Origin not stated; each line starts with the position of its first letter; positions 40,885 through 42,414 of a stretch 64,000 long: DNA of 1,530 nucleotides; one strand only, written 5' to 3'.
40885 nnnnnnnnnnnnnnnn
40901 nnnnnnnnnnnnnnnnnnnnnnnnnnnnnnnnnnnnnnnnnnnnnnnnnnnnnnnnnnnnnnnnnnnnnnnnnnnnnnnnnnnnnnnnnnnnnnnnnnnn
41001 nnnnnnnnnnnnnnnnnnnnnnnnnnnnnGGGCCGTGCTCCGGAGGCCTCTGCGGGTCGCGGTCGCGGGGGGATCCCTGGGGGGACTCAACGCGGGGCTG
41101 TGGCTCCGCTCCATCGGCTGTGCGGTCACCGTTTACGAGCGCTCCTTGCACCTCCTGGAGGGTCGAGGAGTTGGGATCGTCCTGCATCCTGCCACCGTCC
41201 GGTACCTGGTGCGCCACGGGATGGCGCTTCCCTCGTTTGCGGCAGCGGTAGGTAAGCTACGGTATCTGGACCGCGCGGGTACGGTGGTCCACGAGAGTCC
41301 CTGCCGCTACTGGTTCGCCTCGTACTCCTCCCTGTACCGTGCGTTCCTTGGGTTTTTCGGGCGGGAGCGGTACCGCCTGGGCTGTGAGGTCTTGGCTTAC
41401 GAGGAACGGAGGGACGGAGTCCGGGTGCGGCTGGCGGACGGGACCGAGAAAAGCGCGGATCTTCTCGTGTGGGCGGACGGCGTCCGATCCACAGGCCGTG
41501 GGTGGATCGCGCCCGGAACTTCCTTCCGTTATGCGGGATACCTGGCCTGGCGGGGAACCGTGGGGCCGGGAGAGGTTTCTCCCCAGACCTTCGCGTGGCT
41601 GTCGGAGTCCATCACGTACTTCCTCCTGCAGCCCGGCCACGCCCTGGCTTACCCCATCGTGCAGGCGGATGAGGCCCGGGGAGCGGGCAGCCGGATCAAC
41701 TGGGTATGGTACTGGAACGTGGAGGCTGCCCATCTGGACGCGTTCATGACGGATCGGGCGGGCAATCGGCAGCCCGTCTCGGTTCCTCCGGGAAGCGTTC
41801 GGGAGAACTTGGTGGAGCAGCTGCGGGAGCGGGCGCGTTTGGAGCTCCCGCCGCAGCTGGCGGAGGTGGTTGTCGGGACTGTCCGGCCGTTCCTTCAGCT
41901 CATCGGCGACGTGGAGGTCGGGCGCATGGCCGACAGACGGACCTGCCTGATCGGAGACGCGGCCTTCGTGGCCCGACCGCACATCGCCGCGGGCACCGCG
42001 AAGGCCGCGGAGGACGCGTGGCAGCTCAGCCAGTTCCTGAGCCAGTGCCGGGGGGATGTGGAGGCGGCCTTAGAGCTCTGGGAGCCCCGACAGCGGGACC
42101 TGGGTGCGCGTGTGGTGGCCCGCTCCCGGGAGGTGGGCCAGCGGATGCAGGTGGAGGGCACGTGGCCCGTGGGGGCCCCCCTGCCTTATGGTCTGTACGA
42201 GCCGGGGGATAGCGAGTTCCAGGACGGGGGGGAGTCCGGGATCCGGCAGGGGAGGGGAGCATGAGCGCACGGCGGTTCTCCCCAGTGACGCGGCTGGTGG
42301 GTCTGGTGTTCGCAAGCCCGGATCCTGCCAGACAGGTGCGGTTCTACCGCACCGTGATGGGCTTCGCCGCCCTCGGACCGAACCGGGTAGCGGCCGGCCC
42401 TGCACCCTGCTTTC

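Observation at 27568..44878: Candidate uncharacterised N-heterocycle/aromatic catabolic supercluster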

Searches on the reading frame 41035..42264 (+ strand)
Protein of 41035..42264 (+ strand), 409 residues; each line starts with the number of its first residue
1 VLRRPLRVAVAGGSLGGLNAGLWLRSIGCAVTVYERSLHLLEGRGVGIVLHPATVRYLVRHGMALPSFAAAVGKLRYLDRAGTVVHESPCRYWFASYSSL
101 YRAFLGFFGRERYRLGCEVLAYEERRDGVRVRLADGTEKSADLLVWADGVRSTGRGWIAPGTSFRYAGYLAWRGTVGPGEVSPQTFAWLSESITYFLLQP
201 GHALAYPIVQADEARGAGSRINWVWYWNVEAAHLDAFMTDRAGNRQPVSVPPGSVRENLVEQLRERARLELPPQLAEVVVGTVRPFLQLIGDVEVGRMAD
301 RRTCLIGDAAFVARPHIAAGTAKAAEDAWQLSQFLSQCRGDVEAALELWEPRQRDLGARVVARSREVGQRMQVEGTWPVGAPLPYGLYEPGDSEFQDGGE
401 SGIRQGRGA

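Call 7: search_protein_families(library=pfam, proteins=[window:41035-42264:+])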
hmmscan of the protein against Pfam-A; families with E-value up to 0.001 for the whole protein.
window:41035-42264:+ (409 aa): 3 families
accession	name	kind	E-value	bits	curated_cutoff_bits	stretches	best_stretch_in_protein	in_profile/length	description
PF22607.2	FAD_binding-like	-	3.4e-30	105.1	27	1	166-292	1-130/130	FAD binding domain-like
PF01494.25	FAD_binding_3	-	6.9e-09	35.8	22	1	7-155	3-164/349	FAD binding domain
PF07992.20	Pyr_redox_2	-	1.5e-05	25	26.1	0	5-45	142-180/291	Pyridine nucleotide-disulphide oxidoreductase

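Call 8: search_protein_families(library=ncbifam, proteins=[window:41035-42264:+], max_evalue=0.00001)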
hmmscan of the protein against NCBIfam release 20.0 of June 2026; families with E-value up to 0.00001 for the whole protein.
window:41035-42264:+ (409 aa): 11 families
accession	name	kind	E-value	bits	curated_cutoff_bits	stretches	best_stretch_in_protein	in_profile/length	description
NF005566.0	PRK07236.1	subfamily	1.9e-123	412.2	333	1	5-376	6-380/386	hypothetical protein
NF005313.0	PRK06847.1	subfamily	1.1e-31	110.2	372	3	114-206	125-218/375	hypothetical protein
NF033623.1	urate_HpxO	equivalog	4.2e-30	104.9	500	2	8-177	2-182/381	FAD-dependent urate hydroxylase HpxO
NF005720.0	PRK07538.1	subfamily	1.4e-28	99.9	400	2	7-233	4-242/418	hypothetical protein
NF005243.0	PRK06753.1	equivalog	9.7e-28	97.1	365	2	7-178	2-178/374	hypothetical protein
NF006021.0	PRK08163.1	equivalog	4.8e-21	75.2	459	1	295-371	281-357/398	3-hydroxybenzoate 6-monooxygenase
NF005062.0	PRK06475.1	equivalog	2.4e-15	56.3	524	0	300-355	292-345/401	FAD-binding protein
TIGR03219.1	salicylate_mono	equivalog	1.9e-14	53.1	446.35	1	299-369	298-371/414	salicylate 1-monooxygenase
NF005761.0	PRK07588.1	equivalog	1.8e-10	40.3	454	0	7-155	2-161/392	FAD-binding domain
NF005691.0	PRK07494.1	equivalog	1.1e-08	34.1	459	0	118-155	134-171/404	UbiH/UbiF family hydroxylase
TIGR01988.1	Ubi-OHases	subfamily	3.5e-06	26.1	224.65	0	114-155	127-168/387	ubiquinone biosynthesis hydroxylase, UbiH/UbiF/VisC/COQ6 family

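Call 13: search_solved_structures(query=window:41035-42264:+, max_evalue=0.00001)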
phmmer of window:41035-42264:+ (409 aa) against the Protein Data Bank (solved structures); distinct sequences matched with E-value up to 0.00001: 19.
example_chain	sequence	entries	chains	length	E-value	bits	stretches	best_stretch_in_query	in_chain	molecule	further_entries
2vou_A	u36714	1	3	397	2.1e-71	244.2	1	7-387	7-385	2,6-DIHYDROXYPYRIDINE HYDROXYLASE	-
3rp8_A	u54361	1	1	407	1.4e-20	76.7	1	6-181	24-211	flavoprotein monooxygenase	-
3rp6_A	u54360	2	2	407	2.2e-20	76.1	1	6-181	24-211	flavoprotein monooxygenase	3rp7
8rqh_A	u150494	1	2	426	8.1e-16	61.1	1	3-212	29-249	Tropone 2-monooxygenase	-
2rgj_A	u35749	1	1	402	1.2e-15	60.6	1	4-225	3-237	Flavin-containing monooxygenase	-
3c96_A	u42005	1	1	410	1.3e-15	60.4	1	4-225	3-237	Flavin-containing monooxygenase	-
5evy_X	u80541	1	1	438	1.2e-13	54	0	299-371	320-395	Salicylate hydroxylase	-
8uiq_A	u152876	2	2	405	6.5e-11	44.9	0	5-176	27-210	6-hydroxynicotinate 3-monooxygenase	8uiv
5eow_A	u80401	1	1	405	1.1e-10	44.2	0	5-176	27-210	6-hydroxynicotinate 3-monooxygenase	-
6n04_A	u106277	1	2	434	7.8e-10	41.4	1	3-170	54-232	AbsH3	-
6bz5_A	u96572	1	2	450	4.3e-09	38.9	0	294-373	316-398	Salicylate hydroxylase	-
7lo1_A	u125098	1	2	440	1.7e-08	36.9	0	86-175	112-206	FAD-dependent monooxygenase afoD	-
8gsm_G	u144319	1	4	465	1.7e-07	33.7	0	6-176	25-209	4-hydroxybenzoate decarboxylase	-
3alm_A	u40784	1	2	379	1.2e-06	30.9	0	302-390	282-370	2-methyl-3-hydroxypyridine-5-carboxylic acid oxygenase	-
4h2n_A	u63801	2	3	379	1.7e-06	30.4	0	302-390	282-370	2-methyl-3-hydroxypyridine-5-carboxylic acid oxygenase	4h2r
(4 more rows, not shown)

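Call 59: search_dna_similar(query=window:41035-42264:+, collection=plasmids, mode=protein, max_rows=30)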
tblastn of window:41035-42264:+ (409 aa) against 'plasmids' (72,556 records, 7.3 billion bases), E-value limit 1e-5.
Records with a match: 277; places in all: 302; records where one place covers at least 80% of the query: 213.
Best place of each record, by identity: <60% 277.
By first word of the organism name: Ralstonia 97; Streptomyces 43; Acinetobacter 29; Burkholderia 10; Rhizobium 10; Arthrobacter 8; Cupriavidus 8; Paraburkholderia 8; Pseudomonas 8; Caballeronia 5; and 30 more.
By predicted mobility (MOB-suite, as given by PLSDB): mobilizable 133; non-mobilizable 99; conjugative 45.
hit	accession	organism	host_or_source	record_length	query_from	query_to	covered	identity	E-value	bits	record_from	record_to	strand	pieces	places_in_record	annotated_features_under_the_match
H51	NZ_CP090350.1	Methylobacterium oryzae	single cell,soil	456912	28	374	85%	43.0%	4e-51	191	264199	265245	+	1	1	FAD-dependent oxidoreductase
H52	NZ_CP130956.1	Rhodococcus opacus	cell culture,Sod-podzolic soil ...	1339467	25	391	90%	40.3%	2e-62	224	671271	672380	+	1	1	none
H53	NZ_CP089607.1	Rhodococcus qingshengii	cell culture,activated sludge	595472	25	391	90%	40.2%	3e-61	221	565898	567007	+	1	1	FAD binding domain-containing protein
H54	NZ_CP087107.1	Methylobacterium sp. NMS14P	Coffea arabica,Pure culture,root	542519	28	374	85%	41.7%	3e-52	195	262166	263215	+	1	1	FAD-dependent monooxygenase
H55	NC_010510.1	Methylobacterium radiotolerans JCM 2831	-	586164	28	374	85%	40.5%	1e-50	190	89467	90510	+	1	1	FAD-dependent oxidoreductase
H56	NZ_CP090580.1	Methylobacterium radiotolerans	Pure isolate,Urban soil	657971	28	374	85%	40.5%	8e-46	176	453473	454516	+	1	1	FAD-dependent monooxygenase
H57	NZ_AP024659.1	Arthrobacter sp. NicSoilB11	-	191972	25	387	89%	36.6%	6e-62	223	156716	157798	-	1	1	FAD-dependent monooxygenase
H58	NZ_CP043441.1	Cupriavidus campinensis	cell culture,soil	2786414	25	371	85%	38.3%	1e-37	152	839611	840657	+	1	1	none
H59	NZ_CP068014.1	Paenarthrobacter ureafaciens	cell culture,in the nicotine environment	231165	25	387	89%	36.1%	6e-60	217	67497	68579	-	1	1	dhpH: 2,6-dihydroxypyridine 3-monooxygenase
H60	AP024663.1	Arthrobacter sp. NicSoilE8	-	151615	25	387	89%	35.8%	2e-59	216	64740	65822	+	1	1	hypothetical protein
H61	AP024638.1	Arthrobacter sp. NtRootC7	Nicotiana tabacum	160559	25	387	89%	35.8%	2e-59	216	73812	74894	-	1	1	hypothetical protein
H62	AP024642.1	Arthrobacter sp. NtRootD5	Nicotiana tabacum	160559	25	387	89%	35.8%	2e-59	216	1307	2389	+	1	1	hypothetical protein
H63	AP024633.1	Arthrobacter sp. NtRootA2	Nicotiana tabacum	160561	25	387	89%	35.8%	2e-59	216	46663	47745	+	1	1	hypothetical protein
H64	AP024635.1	Arthrobacter sp. NtRootA4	Nicotiana tabacum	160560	25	387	89%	35.8%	2e-59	216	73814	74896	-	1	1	hypothetical protein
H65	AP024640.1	Arthrobacter sp. NtRootC45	Nicotiana tabacum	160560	25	387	89%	35.8%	2e-59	216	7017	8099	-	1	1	hypothetical protein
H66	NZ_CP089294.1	Paenarthrobacter nicotinovorans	-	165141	25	387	89%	35.8%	2e-59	216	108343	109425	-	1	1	dhpH: 2,6-dihydroxypyridine 3-monooxygenase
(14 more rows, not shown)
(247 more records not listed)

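Call 60: get_annotated_region(hit=H66, flank=9000)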
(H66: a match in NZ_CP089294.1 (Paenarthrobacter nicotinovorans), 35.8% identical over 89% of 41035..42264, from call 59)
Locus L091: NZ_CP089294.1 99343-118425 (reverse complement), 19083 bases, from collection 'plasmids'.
description: Paenarthrobacter nicotinovorans strain ATCC 49919 plasmid pAO1, complete sequence
organism: Paenarthrobacter nicotinovorans (NCBI taxid 29320)
taxonomy: Bacteria; Actinomycetota; Actinomycetes; Micrococcales; Micrococcaceae; Paenarthrobacter; Paenarthrobacter nicotinovorans
host: -; source: -; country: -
typing (MOB-suite, as given by PLSDB): conjugative; relaxase MOBP; mating-pair formation MPF_T
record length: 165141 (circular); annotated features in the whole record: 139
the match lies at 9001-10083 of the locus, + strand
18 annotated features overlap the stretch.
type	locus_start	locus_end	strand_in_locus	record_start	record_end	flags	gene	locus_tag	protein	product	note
CDS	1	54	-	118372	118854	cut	kdhB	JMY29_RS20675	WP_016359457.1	6-hydroxypseudooxynicotine dehydrogenase complex subunit beta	-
CDS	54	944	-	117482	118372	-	kdhA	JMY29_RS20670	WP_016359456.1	6-hydroxypseudooxynicotine dehydrogenase complex subunit alpha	-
CDS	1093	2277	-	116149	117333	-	-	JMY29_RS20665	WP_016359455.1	helix-turn-helix domain-containing protein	-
CDS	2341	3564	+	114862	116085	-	-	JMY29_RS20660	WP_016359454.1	helix-turn-helix domain-containing protein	-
CDS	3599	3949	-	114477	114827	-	-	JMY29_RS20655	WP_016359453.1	cupin domain-containing protein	-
CDS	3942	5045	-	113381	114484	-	-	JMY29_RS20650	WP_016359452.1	2,6-dihydropseudooxynicotine hydrolase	-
CDS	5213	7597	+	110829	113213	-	kdhC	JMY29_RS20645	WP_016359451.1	6-hydroxypseudooxynicotine dehydrogenase complex subunit gamma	-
CDS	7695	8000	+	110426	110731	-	-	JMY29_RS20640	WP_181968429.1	Dabb family protein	-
CDS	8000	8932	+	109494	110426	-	-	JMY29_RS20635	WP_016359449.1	cyclase family protein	-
CDS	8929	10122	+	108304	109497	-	dhpH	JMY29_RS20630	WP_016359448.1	2,6-dihydroxypyridine 3-monooxygenase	-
CDS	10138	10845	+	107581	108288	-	-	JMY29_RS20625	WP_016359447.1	SRPBCC family protein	-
CDS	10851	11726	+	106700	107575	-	-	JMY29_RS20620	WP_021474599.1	carbon-nitrogen family hydrolase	-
CDS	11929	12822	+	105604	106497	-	-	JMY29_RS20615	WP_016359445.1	MoxR family ATPase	-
CDS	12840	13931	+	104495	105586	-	-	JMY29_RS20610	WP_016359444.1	VWA domain-containing protein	-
CDS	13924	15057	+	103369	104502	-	-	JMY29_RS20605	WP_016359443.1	XdhC family protein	-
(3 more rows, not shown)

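Call 61: get_annotated_region(hit=H53, flank=10000)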
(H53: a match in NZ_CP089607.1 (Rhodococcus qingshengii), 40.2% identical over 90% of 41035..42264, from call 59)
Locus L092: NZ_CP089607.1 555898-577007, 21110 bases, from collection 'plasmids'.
description: Rhodococcus qingshengii strain J1-2 plasmid unnamed, complete sequence
organism: Rhodococcus qingshengii (NCBI taxid 334542)
taxonomy: Bacteria; Actinomycetota; Actinomycetes; Mycobacteriales; Nocardiaceae; Rhodococcus; Rhodococcus qingshengii
host: -; source: cell culture,activated sludge; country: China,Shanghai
typing (MOB-suite, as given by PLSDB): non-mobilizable
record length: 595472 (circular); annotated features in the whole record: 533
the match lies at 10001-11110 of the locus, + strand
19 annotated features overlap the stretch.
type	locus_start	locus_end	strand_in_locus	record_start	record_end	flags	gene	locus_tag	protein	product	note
CDS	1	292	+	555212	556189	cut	-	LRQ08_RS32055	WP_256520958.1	ABC transporter substrate-binding protein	-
CDS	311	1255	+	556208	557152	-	-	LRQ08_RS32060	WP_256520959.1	hypothetical protein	-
CDS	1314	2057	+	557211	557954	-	-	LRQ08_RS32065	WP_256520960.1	ATP-binding cassette domain-containing protein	-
CDS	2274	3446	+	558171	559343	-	-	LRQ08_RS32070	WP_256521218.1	Glu/Leu/Phe/Val dehydrogenase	-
CDS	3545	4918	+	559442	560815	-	-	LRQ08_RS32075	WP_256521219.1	FAD-linked oxidase C-terminal domain-containing protein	-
CDS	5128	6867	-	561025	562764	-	-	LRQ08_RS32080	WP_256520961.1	helix-turn-helix domain-containing protein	-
CDS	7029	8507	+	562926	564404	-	-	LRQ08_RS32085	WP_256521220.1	aldehyde dehydrogenase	-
CDS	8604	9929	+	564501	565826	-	-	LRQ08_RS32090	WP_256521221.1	MFS transporter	GO:0055085 - transmembrane transport [Evidence IEA]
CDS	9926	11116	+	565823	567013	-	-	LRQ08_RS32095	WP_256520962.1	FAD binding domain-containing protein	-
CDS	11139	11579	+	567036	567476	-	-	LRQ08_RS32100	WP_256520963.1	hypothetical protein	-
CDS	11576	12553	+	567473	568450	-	-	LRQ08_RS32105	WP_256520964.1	amidohydrolase family protein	-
CDS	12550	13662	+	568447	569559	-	-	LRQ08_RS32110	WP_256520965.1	NADH:flavin oxidoreductase/NADH oxidase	-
CDS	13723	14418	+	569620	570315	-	-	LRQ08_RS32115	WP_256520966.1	VOC family protein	-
CDS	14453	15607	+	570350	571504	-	-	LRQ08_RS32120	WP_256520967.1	MFS transporter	GO:0055085 - transmembrane transport [Evidence IEA]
CDS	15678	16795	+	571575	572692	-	-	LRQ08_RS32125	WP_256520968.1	IS3 family transposase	-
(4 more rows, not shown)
